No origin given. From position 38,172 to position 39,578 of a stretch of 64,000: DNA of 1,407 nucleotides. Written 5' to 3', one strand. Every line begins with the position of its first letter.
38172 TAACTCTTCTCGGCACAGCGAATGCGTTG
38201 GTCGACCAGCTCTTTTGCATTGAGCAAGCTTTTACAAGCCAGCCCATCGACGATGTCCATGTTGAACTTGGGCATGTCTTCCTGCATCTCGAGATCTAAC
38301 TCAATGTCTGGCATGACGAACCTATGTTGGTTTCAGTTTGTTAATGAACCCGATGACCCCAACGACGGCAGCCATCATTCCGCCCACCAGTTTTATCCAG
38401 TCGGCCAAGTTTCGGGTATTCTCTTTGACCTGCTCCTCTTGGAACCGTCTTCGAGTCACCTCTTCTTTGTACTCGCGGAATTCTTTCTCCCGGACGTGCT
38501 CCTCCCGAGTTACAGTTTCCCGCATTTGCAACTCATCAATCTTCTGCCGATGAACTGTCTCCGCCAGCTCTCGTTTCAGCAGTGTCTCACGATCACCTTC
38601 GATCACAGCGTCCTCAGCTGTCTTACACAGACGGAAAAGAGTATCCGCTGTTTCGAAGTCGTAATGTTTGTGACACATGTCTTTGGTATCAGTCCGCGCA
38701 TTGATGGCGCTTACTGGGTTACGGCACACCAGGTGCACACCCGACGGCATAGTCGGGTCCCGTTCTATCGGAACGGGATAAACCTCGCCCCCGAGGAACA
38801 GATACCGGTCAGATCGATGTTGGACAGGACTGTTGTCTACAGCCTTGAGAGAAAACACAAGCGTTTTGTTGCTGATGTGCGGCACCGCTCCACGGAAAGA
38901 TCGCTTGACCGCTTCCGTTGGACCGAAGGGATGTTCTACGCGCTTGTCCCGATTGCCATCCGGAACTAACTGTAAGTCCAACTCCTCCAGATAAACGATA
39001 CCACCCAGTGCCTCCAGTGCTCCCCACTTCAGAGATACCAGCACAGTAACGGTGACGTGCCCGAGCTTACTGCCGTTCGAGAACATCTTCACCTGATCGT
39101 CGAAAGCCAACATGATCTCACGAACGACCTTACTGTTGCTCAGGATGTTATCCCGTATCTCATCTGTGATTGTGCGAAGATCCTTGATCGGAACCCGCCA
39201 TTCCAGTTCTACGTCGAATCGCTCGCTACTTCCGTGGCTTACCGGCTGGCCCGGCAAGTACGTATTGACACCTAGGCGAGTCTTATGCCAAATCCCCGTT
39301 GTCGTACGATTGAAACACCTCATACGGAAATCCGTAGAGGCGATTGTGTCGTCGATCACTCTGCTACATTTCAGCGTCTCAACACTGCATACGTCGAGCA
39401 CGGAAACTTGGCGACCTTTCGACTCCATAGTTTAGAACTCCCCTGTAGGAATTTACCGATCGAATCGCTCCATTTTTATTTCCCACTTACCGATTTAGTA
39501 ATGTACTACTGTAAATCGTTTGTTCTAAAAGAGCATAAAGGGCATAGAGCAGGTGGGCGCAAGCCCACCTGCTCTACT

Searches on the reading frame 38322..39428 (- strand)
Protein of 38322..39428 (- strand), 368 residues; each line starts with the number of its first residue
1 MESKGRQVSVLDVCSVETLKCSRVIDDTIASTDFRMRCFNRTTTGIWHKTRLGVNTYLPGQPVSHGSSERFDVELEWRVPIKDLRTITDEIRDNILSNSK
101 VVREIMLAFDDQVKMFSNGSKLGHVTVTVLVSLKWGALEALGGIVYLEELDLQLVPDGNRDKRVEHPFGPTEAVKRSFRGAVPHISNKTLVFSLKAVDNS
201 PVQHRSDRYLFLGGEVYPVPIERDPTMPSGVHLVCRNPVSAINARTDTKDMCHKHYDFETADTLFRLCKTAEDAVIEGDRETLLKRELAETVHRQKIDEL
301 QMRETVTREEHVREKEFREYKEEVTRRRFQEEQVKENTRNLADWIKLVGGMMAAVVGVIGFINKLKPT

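Call 58: search_protein_families(library=phrogs, proteins=[window:38322-39428:-], max_evalue=0.001)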
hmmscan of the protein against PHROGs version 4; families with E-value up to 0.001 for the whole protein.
window:38322-39428:- (368 aa): 2 families
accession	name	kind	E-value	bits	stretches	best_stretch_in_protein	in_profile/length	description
phrog_7727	-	unknown function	3.9e-17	63.2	1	33-341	31-325/377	-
phrog_7286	-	unknown function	1.9e-05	24.9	1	40-339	30-318/342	-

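Call 59: search_protein_families(library=pfam, proteins=[window:38322-39428:-], max_evalue=0.01)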
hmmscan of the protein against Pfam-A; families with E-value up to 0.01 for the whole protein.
window:38322-39428:- (368 aa): 0 families
